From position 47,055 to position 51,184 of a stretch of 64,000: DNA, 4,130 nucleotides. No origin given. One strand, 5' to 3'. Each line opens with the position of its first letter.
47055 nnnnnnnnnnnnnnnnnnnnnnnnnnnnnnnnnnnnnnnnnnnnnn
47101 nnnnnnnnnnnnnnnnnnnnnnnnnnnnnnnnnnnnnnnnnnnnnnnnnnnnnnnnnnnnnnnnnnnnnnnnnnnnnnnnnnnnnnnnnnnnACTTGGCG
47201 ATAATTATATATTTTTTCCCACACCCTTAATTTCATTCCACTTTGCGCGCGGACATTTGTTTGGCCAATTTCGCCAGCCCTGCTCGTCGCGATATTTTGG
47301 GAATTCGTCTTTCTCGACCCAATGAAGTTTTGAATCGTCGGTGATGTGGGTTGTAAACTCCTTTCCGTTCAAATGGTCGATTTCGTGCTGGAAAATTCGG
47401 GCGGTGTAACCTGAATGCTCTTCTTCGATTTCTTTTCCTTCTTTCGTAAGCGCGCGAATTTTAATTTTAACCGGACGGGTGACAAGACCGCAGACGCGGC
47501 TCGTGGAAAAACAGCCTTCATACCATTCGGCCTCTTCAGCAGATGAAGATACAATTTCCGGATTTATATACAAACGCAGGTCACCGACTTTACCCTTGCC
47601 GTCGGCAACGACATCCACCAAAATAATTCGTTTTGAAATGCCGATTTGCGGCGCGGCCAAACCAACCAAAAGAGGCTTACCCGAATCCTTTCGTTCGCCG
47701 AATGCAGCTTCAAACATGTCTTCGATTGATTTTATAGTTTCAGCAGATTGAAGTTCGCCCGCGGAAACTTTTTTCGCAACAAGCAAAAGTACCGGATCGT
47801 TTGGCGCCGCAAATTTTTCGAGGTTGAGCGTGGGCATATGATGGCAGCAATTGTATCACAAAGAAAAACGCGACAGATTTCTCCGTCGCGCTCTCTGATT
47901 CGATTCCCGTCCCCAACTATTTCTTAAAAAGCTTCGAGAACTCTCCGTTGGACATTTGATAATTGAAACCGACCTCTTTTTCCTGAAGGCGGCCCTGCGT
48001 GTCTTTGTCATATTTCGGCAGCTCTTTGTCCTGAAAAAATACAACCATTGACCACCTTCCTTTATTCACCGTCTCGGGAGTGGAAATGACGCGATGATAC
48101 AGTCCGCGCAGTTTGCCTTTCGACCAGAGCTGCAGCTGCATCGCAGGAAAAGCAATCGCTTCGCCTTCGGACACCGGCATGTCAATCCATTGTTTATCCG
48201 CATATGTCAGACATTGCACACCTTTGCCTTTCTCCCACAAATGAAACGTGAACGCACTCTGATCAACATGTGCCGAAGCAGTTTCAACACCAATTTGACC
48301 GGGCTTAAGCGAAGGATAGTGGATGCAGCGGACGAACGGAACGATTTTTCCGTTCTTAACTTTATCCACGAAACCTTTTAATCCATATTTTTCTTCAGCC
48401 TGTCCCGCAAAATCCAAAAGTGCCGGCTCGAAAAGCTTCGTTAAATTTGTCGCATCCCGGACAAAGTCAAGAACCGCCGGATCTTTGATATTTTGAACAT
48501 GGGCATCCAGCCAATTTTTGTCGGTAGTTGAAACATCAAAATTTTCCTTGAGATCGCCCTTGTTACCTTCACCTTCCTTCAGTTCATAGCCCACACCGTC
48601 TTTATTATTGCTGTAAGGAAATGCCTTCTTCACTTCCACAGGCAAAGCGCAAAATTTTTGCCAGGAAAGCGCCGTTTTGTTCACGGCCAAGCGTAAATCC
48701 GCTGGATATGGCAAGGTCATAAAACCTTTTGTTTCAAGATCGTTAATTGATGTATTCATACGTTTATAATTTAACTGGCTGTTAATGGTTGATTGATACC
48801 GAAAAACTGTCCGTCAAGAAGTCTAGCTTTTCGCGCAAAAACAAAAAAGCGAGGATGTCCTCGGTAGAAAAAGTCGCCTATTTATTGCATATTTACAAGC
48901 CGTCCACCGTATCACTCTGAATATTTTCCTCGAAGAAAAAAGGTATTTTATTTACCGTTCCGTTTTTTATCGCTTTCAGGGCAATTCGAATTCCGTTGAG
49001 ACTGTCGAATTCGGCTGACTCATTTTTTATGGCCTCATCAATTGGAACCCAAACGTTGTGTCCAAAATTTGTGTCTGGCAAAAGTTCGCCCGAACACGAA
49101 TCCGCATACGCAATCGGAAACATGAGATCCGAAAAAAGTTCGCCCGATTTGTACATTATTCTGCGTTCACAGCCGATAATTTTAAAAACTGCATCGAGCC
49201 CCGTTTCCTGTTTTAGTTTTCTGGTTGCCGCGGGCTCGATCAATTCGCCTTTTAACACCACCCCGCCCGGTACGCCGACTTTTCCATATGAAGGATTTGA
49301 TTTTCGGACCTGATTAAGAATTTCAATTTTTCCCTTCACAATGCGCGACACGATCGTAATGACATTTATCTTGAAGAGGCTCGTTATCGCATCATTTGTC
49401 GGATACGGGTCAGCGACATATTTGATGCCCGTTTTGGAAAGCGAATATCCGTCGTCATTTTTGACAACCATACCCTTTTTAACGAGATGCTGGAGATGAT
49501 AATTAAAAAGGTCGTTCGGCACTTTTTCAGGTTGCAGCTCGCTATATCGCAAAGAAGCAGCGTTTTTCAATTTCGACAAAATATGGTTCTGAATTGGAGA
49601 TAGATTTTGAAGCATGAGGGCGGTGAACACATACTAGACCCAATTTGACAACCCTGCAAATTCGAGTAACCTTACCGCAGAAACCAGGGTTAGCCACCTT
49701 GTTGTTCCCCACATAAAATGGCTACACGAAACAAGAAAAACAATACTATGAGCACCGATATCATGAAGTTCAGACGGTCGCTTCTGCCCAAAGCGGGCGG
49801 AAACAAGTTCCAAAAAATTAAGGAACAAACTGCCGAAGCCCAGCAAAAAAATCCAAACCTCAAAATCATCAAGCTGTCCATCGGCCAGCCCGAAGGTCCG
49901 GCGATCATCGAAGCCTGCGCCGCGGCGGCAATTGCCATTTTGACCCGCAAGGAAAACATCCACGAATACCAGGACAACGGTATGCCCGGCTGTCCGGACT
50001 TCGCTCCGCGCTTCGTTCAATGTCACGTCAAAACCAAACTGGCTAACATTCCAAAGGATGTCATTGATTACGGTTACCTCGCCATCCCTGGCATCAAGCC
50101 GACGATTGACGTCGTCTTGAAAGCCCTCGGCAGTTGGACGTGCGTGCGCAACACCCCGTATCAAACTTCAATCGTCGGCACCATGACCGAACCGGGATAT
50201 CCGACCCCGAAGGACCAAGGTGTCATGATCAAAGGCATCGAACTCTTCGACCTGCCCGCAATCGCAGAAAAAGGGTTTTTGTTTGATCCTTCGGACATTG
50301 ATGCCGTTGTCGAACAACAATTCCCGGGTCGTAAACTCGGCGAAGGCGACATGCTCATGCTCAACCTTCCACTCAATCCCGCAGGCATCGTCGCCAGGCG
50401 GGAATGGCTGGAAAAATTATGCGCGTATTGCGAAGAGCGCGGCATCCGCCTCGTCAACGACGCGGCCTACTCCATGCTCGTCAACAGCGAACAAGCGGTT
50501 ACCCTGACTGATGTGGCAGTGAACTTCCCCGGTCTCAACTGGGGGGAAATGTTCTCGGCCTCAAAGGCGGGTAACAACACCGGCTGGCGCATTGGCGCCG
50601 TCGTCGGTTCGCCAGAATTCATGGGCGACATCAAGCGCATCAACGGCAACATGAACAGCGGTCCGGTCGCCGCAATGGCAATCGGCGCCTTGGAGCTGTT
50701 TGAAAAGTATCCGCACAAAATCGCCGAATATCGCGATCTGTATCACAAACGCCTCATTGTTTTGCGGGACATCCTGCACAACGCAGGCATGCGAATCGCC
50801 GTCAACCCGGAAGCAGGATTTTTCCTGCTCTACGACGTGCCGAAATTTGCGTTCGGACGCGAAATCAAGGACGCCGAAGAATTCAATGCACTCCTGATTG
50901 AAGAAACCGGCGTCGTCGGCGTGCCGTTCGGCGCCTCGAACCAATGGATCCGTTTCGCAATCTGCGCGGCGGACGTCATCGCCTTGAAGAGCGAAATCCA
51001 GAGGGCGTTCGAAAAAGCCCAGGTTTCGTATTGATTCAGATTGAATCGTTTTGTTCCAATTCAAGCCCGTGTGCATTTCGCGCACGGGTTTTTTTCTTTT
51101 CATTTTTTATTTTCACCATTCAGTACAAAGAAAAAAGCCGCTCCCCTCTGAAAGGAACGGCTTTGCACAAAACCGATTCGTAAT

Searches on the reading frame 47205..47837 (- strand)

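Call 44: search_protein_families(library=pfam, proteins=[window:47205-47837:-], max_evalue=0.00001)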
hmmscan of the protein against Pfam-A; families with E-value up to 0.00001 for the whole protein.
window:47205-47837:- (210 aa): 1 family
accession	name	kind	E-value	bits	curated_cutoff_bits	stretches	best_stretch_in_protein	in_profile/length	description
PF01327.26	Pep_deformylase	-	1.1e-36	126.3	22.8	1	11-168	6-153/156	Polypeptide deformylase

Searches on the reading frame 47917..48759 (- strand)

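Call 44: search_protein_families(library=pfam, proteins=[window:47917-48759:-], max_evalue=0.00001)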
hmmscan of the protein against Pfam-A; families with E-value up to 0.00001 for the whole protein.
window:47917-48759:- (280 aa): 1 family
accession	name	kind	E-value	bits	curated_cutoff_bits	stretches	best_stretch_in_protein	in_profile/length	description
PF03171.26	2OG-FeII_Oxy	-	1.1e-09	39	23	1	160-243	21-100/101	2OG-Fe(II) oxygenase superfamily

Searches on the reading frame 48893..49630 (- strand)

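Call 44: search_protein_families(library=pfam, proteins=[window:48893-49630:-], max_evalue=0.00001)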
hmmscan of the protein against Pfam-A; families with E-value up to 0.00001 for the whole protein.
window:48893-49630:- (245 aa): 2 families
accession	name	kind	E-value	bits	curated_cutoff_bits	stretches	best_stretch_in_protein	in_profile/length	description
PF00293.34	NUDIX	-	7.1e-09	36.2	21.1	1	104-203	17-120/134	NUDIX domain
PF24038.1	DUF7347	-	2e-06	28.4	27.6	1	16-72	15-74/77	Domain of unknown function (DUF7347)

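Call 69: search_protein_families(library=ncbifam, proteins=[window:48893-49630:-], max_evalue=0.001)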
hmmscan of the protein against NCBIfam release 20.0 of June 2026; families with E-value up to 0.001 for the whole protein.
window:48893-49630:- (245 aa): 1 family
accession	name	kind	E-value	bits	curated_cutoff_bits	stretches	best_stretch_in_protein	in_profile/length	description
NF003787.0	PRK05379.1-4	equivalog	0.00015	20.9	449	1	86-146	204-263/346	bifunctional nicotinamide-nucleotide adenylyltransferase/Nudix hydroxylase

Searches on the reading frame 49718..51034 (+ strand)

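Call 40: search_protein_families(library=pfam, proteins=[window:49718-51034:+], max_evalue=0.00001)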
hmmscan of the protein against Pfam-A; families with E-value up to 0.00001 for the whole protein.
window:49718-51034:+ (438 aa): 1 family
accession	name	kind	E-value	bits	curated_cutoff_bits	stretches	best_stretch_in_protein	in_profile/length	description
PF00155.27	Aminotran_1_2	-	6.5e-24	85.2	19.7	1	167-417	106-348/361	Aminotransferase class I and II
